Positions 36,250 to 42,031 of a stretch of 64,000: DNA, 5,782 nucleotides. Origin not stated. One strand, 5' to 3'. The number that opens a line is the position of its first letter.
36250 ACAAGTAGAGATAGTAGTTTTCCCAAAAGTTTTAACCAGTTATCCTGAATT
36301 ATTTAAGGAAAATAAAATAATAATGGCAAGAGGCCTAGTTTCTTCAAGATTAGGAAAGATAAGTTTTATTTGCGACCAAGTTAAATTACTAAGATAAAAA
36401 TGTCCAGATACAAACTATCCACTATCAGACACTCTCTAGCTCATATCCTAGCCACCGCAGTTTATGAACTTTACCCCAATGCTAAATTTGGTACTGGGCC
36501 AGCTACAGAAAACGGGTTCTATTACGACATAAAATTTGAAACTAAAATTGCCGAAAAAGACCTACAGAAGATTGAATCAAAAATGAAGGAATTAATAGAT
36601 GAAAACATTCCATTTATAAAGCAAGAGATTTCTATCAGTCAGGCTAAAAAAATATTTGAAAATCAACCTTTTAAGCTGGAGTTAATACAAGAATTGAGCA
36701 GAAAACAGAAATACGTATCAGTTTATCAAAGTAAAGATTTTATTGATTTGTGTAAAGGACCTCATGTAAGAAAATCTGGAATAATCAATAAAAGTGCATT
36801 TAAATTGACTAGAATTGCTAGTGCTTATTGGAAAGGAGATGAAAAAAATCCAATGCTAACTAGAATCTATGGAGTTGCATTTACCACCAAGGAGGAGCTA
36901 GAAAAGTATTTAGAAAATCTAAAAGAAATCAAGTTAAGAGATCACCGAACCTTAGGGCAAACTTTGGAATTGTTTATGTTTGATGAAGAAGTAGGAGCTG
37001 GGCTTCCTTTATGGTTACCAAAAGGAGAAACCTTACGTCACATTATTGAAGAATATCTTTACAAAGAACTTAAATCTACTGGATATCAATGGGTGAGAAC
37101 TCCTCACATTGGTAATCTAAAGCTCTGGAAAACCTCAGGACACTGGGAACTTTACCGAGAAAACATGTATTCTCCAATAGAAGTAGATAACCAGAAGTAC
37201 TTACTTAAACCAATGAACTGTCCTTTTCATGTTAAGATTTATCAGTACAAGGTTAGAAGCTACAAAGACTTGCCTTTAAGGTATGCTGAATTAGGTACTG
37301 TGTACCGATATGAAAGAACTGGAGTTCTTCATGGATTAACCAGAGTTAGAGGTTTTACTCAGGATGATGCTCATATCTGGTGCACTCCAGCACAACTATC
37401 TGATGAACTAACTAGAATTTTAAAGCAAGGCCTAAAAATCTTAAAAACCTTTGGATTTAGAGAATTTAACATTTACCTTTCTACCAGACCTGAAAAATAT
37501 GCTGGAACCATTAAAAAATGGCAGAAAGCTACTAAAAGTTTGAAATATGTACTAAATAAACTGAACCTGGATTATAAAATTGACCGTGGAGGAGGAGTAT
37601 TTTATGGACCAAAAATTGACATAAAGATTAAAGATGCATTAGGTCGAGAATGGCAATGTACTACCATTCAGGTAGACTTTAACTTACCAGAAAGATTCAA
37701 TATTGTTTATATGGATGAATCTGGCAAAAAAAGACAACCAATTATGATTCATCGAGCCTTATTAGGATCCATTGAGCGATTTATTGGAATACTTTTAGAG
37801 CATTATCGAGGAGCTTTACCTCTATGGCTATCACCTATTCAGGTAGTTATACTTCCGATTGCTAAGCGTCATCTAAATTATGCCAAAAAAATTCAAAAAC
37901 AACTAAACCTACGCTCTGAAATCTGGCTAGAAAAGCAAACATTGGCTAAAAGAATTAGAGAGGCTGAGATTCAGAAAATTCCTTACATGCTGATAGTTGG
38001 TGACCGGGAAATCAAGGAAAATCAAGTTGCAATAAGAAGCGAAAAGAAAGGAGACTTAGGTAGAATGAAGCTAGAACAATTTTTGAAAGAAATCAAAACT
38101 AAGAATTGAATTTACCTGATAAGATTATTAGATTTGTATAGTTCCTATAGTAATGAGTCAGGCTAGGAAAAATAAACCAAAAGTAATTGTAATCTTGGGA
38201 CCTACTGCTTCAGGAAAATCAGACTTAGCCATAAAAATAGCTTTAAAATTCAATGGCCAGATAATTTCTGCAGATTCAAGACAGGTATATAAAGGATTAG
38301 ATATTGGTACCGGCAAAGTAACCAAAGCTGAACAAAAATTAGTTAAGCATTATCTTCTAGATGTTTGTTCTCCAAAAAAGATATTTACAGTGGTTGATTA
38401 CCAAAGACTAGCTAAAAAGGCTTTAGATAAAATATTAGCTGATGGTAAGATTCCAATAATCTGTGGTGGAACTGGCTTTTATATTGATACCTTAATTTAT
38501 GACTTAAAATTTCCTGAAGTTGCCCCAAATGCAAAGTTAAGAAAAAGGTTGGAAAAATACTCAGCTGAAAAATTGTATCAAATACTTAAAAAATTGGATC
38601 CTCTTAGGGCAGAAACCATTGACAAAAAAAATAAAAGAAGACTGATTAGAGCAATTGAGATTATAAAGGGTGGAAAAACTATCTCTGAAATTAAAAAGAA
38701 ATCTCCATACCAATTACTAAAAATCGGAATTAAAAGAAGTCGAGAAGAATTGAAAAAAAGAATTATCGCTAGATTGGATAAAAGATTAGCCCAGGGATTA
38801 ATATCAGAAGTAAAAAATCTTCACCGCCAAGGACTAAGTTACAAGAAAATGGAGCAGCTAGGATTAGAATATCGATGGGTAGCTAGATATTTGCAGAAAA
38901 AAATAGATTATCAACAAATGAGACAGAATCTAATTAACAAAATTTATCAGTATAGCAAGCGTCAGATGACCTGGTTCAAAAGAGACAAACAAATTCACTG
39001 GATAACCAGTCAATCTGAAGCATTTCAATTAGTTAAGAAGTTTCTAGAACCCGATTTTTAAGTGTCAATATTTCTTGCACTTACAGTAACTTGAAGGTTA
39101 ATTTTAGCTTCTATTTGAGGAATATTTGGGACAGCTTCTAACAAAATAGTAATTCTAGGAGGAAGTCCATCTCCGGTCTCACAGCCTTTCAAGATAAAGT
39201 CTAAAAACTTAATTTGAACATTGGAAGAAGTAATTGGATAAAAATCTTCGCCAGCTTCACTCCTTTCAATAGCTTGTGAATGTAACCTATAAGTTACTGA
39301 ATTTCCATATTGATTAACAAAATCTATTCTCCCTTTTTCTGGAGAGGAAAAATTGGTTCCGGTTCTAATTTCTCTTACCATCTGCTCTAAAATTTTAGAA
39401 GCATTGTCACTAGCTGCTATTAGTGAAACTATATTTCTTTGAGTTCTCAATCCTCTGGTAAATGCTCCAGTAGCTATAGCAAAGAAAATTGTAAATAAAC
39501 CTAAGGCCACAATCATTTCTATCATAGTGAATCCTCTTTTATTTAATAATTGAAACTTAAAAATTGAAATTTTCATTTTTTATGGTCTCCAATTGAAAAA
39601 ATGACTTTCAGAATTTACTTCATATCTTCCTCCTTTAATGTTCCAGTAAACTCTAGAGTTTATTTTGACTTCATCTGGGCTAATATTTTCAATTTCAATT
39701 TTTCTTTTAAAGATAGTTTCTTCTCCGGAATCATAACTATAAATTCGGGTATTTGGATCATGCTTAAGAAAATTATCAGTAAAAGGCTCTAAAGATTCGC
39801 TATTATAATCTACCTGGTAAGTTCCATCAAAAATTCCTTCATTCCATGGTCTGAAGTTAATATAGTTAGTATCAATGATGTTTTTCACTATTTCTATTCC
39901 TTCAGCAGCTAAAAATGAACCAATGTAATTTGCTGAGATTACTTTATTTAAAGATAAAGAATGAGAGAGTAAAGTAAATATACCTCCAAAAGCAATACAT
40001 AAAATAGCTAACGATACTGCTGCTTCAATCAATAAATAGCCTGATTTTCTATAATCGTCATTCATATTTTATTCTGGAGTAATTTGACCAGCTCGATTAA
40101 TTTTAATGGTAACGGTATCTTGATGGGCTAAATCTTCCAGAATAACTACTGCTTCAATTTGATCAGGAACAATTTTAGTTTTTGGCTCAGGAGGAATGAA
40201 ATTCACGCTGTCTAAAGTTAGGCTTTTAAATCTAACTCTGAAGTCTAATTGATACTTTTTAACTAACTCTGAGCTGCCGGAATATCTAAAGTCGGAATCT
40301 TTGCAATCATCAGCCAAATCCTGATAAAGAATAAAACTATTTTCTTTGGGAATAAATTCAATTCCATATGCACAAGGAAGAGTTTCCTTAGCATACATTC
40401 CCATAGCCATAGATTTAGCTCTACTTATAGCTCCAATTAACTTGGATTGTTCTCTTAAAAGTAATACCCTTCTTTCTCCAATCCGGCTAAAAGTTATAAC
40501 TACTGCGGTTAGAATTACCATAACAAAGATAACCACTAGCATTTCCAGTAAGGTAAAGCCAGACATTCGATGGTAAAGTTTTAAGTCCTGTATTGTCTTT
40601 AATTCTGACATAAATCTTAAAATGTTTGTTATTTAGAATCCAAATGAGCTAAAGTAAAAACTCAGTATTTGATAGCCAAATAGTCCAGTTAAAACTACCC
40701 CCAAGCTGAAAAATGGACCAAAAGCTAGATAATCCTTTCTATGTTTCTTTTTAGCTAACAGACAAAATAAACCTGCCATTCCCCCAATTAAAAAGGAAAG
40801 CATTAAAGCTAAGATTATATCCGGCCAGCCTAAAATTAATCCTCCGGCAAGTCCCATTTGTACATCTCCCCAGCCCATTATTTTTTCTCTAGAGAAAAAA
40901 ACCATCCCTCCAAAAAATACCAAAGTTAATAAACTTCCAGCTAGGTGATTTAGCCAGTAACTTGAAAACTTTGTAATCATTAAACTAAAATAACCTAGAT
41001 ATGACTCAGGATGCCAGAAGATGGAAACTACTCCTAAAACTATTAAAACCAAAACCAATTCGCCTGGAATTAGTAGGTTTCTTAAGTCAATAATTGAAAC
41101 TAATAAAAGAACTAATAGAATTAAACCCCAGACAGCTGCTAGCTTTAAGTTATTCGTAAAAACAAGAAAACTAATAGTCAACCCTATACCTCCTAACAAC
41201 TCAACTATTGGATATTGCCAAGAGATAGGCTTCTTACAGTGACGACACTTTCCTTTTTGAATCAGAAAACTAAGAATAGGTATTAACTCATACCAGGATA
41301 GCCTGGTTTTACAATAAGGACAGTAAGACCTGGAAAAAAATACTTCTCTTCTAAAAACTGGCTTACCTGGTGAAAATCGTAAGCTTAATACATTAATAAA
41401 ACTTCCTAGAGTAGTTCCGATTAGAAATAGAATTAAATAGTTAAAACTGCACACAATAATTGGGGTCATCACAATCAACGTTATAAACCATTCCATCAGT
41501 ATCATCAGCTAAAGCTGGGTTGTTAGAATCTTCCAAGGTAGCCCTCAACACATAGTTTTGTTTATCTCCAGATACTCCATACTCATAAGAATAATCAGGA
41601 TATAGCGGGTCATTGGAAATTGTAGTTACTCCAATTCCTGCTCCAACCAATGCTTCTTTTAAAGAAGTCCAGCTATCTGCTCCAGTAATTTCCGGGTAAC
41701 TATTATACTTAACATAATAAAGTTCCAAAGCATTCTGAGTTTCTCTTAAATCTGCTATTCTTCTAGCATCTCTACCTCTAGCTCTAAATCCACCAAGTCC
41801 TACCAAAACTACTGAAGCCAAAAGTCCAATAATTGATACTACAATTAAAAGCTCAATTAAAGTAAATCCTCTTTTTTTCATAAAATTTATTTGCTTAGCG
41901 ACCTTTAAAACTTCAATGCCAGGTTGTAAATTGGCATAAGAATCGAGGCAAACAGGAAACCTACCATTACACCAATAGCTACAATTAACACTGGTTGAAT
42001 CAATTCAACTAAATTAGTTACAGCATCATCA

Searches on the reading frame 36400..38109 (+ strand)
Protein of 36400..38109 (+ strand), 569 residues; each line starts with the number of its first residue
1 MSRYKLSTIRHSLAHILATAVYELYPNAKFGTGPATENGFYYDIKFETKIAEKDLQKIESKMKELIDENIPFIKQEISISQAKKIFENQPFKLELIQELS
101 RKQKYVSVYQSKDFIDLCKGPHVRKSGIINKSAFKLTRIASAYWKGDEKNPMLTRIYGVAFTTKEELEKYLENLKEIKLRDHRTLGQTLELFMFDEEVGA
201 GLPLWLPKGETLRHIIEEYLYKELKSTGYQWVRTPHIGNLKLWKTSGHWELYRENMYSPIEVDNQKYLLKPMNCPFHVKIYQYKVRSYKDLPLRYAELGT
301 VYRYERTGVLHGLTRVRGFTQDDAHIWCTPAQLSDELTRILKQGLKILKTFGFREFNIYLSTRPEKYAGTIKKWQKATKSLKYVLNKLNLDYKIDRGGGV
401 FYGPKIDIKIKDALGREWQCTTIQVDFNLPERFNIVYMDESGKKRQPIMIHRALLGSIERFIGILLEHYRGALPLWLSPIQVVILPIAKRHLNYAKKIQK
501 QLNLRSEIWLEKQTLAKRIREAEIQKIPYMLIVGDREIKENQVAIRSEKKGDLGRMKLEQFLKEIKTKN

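Call 18: search_protein_families(library=pfam, proteins=[window:36400-38109:+], max_evalue=0.01)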
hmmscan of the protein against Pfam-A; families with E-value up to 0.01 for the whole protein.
window:36400-38109:+ (569 aa): 4 families
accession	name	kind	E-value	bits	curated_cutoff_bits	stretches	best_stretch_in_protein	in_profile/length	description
PF00587.30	tRNA-synt_2b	-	5.2e-49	167.2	29.3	1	263-469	6-179/179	tRNA synthetase class II core domain (G, H, P, S and T)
PF03129.25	HGTP_anticodon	-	2.1e-19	69.9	21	1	481-567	1-93/94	Anticodon binding domain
PF07973.19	tRNA_SAD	-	5e-12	46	24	1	106-157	1-44/44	Threonyl and Alanyl tRNA synthetase second additional domain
PF18026.6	Exog_C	-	0.00025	21.3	29.5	0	352-382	2-32/49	Endo/exonuclease (EXOG) C-terminal domain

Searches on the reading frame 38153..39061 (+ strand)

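Call 18: search_protein_families(library=pfam, proteins=[window:38153-39061:+], max_evalue=0.01)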
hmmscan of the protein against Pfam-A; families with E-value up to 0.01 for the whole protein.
window:38153-39061:+ (302 aa): 2 families
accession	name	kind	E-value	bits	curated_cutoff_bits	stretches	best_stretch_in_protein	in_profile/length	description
PF01715.23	IPPT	-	1.3e-71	241.6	23.6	1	44-278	1-243/243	IPP transferase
PF01745.22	IPT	-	2.1e-09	37.6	20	1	10-107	2-99/233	Isopentenyl transferase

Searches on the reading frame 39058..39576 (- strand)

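Call 17: search_protein_families(library=pfam, proteins=[window:39058-39576:-], max_evalue=0.01)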
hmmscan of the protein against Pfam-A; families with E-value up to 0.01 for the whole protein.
window:39058-39576:- (172 aa): 1 family
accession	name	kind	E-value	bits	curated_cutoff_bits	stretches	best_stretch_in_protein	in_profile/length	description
PF07963.17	N_methyl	-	9.2e-07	28.6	21.2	1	12-35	3-26/27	Prokaryotic N-terminal methylation motif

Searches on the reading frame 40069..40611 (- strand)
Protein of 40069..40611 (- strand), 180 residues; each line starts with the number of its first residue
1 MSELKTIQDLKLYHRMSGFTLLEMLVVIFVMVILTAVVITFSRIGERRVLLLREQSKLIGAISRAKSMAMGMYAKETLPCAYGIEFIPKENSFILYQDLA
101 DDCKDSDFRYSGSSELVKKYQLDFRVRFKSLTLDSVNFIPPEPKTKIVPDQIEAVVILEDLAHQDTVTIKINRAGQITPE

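Call 17: search_protein_families(library=pfam, proteins=[window:40069-40611:-], max_evalue=0.01)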
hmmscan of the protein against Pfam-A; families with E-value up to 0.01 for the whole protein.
window:40069-40611:- (180 aa): 1 family
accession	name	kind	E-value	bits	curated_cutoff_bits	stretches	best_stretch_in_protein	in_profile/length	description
PF07963.17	N_methyl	-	3.2e-06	26.9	21.2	1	15-38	3-26/27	Prokaryotic N-terminal methylation motif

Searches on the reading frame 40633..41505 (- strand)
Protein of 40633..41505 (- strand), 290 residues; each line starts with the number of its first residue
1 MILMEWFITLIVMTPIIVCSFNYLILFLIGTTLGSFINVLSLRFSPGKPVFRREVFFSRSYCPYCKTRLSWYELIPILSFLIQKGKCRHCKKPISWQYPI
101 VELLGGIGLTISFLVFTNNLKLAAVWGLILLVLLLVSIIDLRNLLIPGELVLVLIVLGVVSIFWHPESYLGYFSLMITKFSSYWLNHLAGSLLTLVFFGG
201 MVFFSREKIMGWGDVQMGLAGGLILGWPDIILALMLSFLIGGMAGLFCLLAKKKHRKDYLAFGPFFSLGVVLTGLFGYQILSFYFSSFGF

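Call 17: search_protein_families(library=pfam, proteins=[window:40633-41505:-], max_evalue=0.01)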
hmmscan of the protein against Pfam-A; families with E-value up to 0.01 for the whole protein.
window:40633-41505:- (290 aa): 3 families
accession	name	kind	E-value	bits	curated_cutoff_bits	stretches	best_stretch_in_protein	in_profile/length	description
PF06750.18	A24_N_bact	-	4.5e-28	97.6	23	1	28-115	1-83/84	Bacterial Peptidase A24 N-terminal domain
PF01478.23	Peptidase_A24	-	2e-11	44.7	26.5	1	128-245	2-103/104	Type IV leader peptidase family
PF21202.3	SLX1_C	-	0.0012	19.5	27.2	0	60-75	50-65/65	Structure-specific endonuclease subunit SLX1, C-terminal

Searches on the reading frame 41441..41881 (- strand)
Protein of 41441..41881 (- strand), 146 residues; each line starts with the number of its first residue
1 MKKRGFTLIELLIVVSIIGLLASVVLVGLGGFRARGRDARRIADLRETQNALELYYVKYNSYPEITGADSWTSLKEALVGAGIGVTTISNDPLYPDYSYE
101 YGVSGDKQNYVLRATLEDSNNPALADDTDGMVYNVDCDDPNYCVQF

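Call 17: search_protein_families(library=pfam, proteins=[window:41441-41881:-], max_evalue=0.01)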
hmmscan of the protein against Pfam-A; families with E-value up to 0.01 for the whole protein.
window:41441-41881:- (146 aa): 1 family
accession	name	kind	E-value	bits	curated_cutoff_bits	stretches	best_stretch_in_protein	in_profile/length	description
PF07963.17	N_methyl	-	2.2e-08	33.8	21.2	1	2-26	3-27/27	Prokaryotic N-terminal methylation motif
